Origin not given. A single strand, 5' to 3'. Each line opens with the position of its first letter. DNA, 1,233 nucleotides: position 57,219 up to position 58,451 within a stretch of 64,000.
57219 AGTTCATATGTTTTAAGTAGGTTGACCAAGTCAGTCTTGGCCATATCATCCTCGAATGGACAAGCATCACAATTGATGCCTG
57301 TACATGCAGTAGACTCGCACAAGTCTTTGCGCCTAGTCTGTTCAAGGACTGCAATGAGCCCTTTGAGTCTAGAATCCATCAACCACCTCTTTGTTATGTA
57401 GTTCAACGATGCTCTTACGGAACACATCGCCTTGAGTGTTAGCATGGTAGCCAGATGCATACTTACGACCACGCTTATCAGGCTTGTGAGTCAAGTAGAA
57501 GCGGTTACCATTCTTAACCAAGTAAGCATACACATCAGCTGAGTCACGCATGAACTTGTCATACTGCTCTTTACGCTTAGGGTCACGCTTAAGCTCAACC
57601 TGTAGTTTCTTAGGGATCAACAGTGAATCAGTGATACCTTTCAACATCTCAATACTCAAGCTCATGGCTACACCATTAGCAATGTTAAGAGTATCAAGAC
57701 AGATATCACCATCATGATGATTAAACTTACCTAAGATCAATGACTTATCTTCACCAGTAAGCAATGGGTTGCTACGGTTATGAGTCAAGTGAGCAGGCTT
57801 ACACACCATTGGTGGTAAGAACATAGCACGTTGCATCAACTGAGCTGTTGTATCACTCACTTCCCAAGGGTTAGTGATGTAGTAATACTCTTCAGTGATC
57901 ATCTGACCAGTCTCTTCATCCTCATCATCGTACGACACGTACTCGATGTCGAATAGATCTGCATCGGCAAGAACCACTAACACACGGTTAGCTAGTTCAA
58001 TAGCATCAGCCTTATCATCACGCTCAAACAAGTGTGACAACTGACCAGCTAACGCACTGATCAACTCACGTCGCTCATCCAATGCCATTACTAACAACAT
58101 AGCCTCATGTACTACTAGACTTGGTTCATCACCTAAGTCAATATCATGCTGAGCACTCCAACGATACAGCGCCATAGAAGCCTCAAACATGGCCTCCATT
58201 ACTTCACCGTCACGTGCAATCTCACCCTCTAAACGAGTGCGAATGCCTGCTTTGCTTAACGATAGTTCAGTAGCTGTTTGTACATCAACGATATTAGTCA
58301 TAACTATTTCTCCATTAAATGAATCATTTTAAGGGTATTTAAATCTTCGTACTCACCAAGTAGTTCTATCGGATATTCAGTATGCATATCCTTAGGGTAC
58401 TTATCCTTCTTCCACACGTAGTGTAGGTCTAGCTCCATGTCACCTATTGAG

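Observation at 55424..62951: Seven conserved C-GTA-G mini-hairpins in early intergenic regions: candidate vRNAP promoters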

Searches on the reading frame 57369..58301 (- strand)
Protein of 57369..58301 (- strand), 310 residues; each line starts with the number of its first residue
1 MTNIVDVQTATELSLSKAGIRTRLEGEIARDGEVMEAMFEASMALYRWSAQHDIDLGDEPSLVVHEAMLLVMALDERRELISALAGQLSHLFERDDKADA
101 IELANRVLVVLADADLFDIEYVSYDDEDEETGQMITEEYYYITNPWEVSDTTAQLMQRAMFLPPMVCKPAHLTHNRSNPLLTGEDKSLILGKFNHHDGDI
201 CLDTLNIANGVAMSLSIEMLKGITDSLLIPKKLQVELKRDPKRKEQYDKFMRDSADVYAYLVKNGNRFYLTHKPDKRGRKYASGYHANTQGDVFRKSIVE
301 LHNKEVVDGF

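Call 20: search_dna_similar(query=window:57369-58301:-, collection=phages, mode=protein, max_rows=60, rows=spread)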
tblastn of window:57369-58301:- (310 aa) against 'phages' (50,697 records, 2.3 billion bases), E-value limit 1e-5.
Records with a match: 469; places in all: 469; records where one place covers at least 80% of the query: 152.
Best place of each record, by identity: >=99% 2; 80-90% 8; <60% 459.
By first word of the organism name: Vibrio 107; Pseudomonas 101; Escherichia 69; Klebsiella 29; Erwinia 21; Achromobacter 17; Rhizobium 16; Pectobacterium 14; Salmonella 11; Stenotrophomonas 10; and 22 more.
By host as written in the record: - 80; Pseudomonas aeruginosa 39; Escherichia coli 29; Vibrio breoganii 15; Klebsiella pneumoniae 14; Pseudomonas aeruginosa ATCC 27853 12; Achromobacter xylosoxidans I2BC 12; Pseudomonas aeruginosa PAO1 11; and 123 more.
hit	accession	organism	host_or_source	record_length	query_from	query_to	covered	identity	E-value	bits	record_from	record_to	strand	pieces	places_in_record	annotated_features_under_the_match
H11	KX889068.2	Vibrio phage vB_VspP_pVa5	Vibrio splendidus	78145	1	310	100%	100.0%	0e+0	642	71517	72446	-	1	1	RNA polymerase protein | hypothetical protein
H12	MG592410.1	Vibrio phage 1.026.O._10N.222.49.C7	Vibrio splendidus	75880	1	310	100%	84.5%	7e-180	556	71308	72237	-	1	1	hypothetical protein (x2)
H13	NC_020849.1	Pseudoalteromonas phage pYD6-A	Pseudoalteromonas sp. YD6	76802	5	309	98%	42.6%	6e-76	258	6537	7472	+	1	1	hypothetical protein (x2)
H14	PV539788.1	Pseudomonas phage phPLST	Pseudomonas aeruginosa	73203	6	309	98%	34.9%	3e-42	160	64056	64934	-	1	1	putative RNA polymerase subunit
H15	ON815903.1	Pseudomonas phage vB_PaeP_4034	Pseudomonas aeruginosa PAO1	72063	6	309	98%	34.6%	1e-41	159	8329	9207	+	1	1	hypothetical protein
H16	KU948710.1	Pseudomonas phage PEV2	Pseudomonas aeruginosa Kutter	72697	6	309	98%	34.6%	1e-41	159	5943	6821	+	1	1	putative RNA polymerase 1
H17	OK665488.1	Pseudomonas phage VB_PaeP_VL1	Pseudomonas aeruginosa ATCC27853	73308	6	309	98%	34.2%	2e-42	161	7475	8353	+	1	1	RNA polymerase small subunit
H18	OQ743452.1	Pseudomonas phage PaVOB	Pseudomonas aeruginosa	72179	6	309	98%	34.2%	3e-42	160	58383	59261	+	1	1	none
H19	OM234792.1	Pseudomonas phage PA15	Pseudomonas aeruginosa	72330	6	309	98%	34.2%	3e-42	160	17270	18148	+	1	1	hypothetical protein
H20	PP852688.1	Photobacterium phage TEMp-D2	Photobacterium damselae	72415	6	309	98%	33.9%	1e-41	159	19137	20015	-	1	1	record has no annotation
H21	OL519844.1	Pseudomonas phage vB_PaeS_TUMS_P81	Pseudomonas aeruginosa ATCC 27853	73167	6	309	98%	33.9%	1e-41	159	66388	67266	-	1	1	hypothetical protein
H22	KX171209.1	Pseudomonas phage vB_Pae575P-3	Pseudomonas sp.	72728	6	309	98%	33.9%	2e-41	158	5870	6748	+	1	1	RNA polymerase small subunit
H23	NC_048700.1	Klebsiella phage KP8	Klebsiella pneumoniae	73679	1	308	99%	31.7%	9e-24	107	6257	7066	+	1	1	RNA polymerase RNAP1 subunit B | hypothetical protein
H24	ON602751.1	Klebsiella phage VLCpiP4b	Klebsiella pneumoniae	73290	1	308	99%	30.8%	8e-23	104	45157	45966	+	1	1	RNA polymerase | hypothetical protein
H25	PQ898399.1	Enterobacter phage SonariX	Enterobacter cloacae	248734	35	309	89%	33.3%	2e-35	140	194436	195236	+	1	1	hypothetical protein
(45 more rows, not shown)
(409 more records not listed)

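Call 41: search_dna_similar(query=window:57369-58301:-, collection=phages, mode=protein, max_rows=40, rows=best)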
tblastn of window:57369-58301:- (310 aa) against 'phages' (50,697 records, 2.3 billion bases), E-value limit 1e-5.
Records with a match: 469; places in all: 469; records where one place covers at least 80% of the query: 152.
Best place of each record, by identity: >=99% 2; 80-90% 8; <60% 459.
By first word of the organism name: Vibrio 107; Pseudomonas 101; Escherichia 69; Klebsiella 29; Erwinia 21; Achromobacter 17; Rhizobium 16; Pectobacterium 14; Salmonella 11; Stenotrophomonas 10; and 22 more.
By host as written in the record: - 80; Pseudomonas aeruginosa 39; Escherichia coli 29; Vibrio breoganii 15; Klebsiella pneumoniae 14; Pseudomonas aeruginosa ATCC 27853 12; Achromobacter xylosoxidans I2BC 12; Pseudomonas aeruginosa PAO1 11; and 123 more.
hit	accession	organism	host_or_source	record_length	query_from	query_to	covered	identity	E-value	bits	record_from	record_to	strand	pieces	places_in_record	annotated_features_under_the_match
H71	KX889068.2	Vibrio phage vB_VspP_pVa5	Vibrio splendidus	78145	1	310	100%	100.0%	0e+0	642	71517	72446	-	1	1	RNA polymerase protein | hypothetical protein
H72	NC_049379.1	Vibrio phage vB_VspP_pVa5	Vibrio splendidus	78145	1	310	100%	100.0%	0e+0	642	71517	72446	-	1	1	RNA polymerase protein | hypothetical protein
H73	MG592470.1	Vibrio phage 1.097.O._10N.286.49.B3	Vibrio sp.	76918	1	310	100%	85.2%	0e+0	559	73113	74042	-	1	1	hypothetical protein | coil containing protein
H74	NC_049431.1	Vibrio phage 1.097.O._10N.286.49.B3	Vibrio sp.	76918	1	310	100%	85.2%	0e+0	559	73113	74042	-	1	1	hypothetical protein | coil containing protein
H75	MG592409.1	Vibrio phage 1.025.O._10N.222.46.B6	Vibrio splendidus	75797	1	310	100%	84.5%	7e-180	556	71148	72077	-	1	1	hypothetical protein (x2)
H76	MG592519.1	Vibrio phage 1.150.O._10N.222.46.A6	Vibrio splendidus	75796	1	310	100%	84.5%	7e-180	556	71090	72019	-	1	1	hypothetical protein (x2)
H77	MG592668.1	Vibrio phage 2.130.O._10N.222.46.C2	Vibrio splendidus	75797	1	310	100%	84.5%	7e-180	556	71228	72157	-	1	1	hypothetical protein (x2)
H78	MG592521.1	Vibrio phage 1.152.O._10N.222.46.E1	Vibrio splendidus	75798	1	310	100%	84.5%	7e-180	556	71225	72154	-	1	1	hypothetical protein (x2)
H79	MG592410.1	Vibrio phage 1.026.O._10N.222.49.C7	Vibrio splendidus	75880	1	310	100%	84.5%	7e-180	556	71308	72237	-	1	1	hypothetical protein (x2)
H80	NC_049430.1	Vibrio phage 1.026.O._10N.222.49.C7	Vibrio splendidus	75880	1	310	100%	84.5%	7e-180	556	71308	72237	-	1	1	hypothetical protein (x2)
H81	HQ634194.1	Vibrio phage VBP47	Vibrio parahaemolyticus RIMD2210633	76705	5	309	98%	44.8%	1e-78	265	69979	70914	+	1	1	hypothetical protein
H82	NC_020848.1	Vibrio phage VBP47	Vibrio parahaemolyticus RIMD2210633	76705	5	309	98%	44.8%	1e-78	265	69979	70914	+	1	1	hypothetical protein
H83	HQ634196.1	Vibrio phage VBP32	Vibrio parahaemolyticus RIMD2210633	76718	5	309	98%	44.8%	1e-78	265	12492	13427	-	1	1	hypothetical protein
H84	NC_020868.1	Vibrio phage VBP32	Vibrio parahaemolyticus RIMD2210633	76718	5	309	98%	44.8%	1e-78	265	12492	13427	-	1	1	hypothetical protein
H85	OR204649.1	Vibrio phage PJN101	Vibrio parahaemolyticus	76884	5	309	98%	43.5%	3e-75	256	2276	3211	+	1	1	hypothetical protein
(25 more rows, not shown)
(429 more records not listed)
